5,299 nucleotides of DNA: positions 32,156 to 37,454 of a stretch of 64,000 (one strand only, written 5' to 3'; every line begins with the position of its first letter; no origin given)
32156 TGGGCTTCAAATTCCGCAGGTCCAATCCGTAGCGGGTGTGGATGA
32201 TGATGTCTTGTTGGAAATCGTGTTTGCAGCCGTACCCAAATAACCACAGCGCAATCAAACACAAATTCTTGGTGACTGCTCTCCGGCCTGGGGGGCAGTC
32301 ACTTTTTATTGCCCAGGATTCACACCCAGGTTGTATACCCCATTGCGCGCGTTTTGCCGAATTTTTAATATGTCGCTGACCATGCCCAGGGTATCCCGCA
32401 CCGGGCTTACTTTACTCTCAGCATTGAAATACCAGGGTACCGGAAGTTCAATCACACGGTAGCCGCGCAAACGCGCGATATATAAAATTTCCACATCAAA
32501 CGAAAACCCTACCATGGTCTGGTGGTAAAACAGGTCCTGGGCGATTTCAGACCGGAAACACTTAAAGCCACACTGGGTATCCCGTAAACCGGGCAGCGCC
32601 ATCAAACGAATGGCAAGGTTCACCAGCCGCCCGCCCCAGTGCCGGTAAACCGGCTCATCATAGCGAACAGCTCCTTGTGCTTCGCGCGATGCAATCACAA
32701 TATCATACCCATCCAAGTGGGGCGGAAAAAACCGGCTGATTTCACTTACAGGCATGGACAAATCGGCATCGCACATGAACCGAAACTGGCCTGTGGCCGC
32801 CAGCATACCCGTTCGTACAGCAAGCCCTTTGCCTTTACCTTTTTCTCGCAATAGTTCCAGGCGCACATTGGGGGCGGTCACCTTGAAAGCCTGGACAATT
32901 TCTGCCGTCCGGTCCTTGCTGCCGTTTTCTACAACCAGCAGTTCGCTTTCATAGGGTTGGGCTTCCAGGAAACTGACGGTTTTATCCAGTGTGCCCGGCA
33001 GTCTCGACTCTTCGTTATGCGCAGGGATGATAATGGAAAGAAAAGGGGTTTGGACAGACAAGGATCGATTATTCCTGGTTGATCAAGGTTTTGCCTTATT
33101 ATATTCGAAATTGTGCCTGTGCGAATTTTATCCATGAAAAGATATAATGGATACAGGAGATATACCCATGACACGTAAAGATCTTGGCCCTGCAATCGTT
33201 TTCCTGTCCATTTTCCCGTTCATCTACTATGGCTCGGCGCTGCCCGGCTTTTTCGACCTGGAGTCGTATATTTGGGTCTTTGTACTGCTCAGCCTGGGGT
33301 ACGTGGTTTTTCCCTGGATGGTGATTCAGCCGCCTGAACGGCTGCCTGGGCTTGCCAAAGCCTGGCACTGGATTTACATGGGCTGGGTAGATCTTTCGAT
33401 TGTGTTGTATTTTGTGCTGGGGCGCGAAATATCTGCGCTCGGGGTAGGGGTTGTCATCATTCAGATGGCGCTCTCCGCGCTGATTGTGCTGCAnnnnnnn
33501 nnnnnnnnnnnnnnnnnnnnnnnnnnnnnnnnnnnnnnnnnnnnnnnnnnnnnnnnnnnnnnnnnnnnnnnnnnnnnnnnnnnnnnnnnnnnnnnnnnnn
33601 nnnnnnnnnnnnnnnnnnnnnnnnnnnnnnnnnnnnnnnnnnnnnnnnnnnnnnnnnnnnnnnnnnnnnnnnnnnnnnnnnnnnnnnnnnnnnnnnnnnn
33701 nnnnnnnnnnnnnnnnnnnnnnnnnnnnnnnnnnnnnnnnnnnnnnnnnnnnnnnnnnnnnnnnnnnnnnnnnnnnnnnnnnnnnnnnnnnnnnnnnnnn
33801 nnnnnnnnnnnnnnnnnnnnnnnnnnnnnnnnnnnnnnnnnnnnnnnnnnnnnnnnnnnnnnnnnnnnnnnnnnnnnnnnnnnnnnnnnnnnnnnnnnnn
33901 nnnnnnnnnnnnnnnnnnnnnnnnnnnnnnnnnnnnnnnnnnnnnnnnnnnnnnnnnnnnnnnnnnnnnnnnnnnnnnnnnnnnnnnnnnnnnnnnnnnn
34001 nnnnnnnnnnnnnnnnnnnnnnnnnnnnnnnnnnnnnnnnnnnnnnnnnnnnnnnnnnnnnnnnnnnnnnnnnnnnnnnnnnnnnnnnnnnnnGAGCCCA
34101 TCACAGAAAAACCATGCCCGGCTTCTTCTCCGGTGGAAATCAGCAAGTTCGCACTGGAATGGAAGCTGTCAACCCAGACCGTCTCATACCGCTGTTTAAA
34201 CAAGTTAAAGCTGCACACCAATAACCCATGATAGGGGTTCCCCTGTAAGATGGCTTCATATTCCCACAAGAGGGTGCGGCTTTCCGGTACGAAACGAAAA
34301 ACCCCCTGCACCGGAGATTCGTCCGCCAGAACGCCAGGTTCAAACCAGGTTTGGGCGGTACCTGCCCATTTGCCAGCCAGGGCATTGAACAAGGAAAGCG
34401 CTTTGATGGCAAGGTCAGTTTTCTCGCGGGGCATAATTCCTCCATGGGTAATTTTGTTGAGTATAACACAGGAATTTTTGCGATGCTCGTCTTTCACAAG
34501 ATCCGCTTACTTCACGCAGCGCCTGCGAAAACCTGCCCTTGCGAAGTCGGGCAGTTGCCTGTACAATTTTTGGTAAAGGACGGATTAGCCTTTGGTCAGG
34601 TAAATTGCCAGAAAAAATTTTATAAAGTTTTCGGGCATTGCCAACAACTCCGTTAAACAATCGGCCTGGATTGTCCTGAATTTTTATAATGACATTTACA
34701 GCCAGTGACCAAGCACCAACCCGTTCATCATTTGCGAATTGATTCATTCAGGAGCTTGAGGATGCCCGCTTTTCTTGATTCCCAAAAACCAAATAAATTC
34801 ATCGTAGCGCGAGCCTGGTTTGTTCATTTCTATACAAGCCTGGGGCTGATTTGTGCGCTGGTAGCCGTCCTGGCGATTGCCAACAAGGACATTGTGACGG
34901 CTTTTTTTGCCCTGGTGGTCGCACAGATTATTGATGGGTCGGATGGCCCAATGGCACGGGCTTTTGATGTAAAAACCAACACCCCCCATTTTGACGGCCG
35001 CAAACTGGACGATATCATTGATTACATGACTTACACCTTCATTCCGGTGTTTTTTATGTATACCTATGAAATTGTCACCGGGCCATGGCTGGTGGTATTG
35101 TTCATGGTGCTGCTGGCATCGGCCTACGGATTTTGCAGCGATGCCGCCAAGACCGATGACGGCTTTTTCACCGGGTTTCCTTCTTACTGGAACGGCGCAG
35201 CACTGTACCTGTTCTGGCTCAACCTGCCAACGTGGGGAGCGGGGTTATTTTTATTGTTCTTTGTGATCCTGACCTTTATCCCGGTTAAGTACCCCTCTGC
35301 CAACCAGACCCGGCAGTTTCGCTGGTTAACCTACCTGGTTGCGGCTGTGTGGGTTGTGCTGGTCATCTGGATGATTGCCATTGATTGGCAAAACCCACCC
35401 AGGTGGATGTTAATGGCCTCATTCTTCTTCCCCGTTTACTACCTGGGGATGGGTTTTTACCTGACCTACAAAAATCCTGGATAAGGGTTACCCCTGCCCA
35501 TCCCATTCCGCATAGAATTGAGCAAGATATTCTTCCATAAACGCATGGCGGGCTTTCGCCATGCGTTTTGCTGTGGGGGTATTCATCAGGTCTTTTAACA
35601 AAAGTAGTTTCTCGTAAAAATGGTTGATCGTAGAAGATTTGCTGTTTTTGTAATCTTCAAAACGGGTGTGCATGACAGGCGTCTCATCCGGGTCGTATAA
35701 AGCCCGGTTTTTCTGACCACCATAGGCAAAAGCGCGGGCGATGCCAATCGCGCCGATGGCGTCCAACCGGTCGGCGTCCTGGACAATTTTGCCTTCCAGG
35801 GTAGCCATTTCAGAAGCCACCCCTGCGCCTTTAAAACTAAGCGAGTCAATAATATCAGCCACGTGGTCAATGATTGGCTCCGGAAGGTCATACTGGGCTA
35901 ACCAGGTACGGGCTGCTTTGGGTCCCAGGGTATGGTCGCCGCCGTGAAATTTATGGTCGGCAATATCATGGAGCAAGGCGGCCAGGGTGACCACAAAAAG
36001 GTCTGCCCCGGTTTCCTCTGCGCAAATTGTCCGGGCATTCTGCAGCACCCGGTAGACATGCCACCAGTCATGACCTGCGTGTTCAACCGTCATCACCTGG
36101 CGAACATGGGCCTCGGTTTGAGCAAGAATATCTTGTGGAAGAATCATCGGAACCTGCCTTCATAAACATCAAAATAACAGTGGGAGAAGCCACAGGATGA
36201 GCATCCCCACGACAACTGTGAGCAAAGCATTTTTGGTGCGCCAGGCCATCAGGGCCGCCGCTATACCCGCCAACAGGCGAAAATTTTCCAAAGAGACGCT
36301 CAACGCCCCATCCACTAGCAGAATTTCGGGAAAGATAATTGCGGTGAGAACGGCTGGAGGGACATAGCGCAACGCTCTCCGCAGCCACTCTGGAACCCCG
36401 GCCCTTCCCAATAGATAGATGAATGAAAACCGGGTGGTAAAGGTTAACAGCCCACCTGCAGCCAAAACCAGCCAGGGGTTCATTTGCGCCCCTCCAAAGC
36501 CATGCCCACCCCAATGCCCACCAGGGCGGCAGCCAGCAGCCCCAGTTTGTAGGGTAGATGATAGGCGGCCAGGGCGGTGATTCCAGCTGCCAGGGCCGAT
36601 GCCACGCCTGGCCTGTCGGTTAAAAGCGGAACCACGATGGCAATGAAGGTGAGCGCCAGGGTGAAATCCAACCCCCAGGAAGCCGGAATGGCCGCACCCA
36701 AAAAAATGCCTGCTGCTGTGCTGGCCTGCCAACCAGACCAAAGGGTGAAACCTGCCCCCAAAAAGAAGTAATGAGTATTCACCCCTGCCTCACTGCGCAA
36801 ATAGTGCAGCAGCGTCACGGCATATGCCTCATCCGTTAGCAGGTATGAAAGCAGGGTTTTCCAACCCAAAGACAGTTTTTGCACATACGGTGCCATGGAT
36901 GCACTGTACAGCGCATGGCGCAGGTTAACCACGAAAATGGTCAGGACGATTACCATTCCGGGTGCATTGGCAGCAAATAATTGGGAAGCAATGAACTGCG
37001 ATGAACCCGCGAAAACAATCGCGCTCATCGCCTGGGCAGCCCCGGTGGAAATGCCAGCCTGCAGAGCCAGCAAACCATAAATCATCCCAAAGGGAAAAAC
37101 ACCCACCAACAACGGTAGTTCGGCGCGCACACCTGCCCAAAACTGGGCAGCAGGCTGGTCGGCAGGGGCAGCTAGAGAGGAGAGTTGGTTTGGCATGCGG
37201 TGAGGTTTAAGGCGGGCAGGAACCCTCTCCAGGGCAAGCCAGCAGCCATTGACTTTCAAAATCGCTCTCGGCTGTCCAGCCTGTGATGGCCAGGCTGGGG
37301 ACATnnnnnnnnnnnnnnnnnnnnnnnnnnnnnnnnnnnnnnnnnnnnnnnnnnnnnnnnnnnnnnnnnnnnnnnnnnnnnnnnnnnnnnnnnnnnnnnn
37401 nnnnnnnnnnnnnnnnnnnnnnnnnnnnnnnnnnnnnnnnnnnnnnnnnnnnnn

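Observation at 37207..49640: Rieske/cytochrome b complex co-clustered with 43 c-type haems and surface beta-propeller proteins: candidate undescribed electron-export module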

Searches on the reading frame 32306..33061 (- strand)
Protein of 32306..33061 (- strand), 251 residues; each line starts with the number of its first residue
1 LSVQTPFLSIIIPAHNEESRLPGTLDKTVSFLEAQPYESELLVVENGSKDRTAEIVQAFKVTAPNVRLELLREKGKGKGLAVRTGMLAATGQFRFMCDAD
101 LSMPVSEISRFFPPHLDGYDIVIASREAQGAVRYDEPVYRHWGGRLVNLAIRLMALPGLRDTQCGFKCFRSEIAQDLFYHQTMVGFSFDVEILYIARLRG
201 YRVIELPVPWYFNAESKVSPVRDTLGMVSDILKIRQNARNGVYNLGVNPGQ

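Call 8: search_protein_families(library=pfam, proteins=[window:32306-33061:-], max_evalue=0.001)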
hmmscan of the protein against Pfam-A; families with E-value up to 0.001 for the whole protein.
window:32306-33061:- (251 aa): 3 families
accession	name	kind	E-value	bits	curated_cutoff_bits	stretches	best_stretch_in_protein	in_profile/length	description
PF00535.33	Glycos_transf_2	-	5.8e-23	82.1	23.3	1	9-178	1-168/168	Glycosyl transferase family 2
PF13641.12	Glyco_tranf_2_3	-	2.8e-05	24.7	27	1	8-204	3-202/230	Glycosyltransferase like family 2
PF10111.15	Glyco_tranf_2_2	-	0.0007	19.6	27.3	0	9-101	1-92/276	Glycosyltransferase like family 2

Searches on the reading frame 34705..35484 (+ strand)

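Call 8: search_protein_families(library=pfam, proteins=[window:34705-35484:+], max_evalue=0.001)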
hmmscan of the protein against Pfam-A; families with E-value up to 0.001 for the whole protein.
window:34705-35484:+ (259 aa): 1 family
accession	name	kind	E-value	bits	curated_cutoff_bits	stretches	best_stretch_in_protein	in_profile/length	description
PF01066.26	CDP-OH_P_transf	-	7e-06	27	22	1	44-143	8-104/152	CDP-alcohol phosphatidyltransferase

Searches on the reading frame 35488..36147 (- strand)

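Call 8: search_protein_families(library=pfam, proteins=[window:35488-36147:-], max_evalue=0.001)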
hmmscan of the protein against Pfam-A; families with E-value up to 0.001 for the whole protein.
window:35488-36147:- (219 aa): 2 families
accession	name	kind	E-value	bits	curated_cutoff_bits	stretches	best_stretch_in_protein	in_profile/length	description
PF01966.28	HD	-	3.9e-11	43.7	22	1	30-130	4-115/116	HD domain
PF24391.1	HD-CE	-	0.00077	19.7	27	0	25-63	6-49/263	HD-CE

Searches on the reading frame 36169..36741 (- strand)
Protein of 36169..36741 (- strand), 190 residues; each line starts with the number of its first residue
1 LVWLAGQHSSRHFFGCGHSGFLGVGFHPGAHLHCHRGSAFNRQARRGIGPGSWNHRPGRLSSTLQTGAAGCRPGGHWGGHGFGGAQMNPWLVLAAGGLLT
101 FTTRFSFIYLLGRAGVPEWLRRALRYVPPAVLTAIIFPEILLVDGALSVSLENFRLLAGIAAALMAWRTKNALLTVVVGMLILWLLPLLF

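Call 8: search_protein_families(library=pfam, proteins=[window:36169-36741:-], max_evalue=0.001)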
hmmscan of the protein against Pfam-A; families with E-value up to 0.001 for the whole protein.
window:36169-36741:- (190 aa): 1 family
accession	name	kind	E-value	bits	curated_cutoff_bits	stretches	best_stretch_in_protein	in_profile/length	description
PF05437.17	AzlD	-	2.3e-25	89.1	23.7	1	90-186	2-98/99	Branched-chain amino acid transport protein (AzlD)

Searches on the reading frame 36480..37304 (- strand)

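Call 8: search_protein_families(library=pfam, proteins=[window:36480-37304:-], max_evalue=0.001)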
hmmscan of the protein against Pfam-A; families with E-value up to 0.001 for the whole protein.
window:36480-37304:- (274 aa): 1 family
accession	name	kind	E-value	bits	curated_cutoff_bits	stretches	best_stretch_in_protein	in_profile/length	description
PF03591.19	AzlC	-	1.7e-40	139.1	32.1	1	64-206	1-137/137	AzlC protein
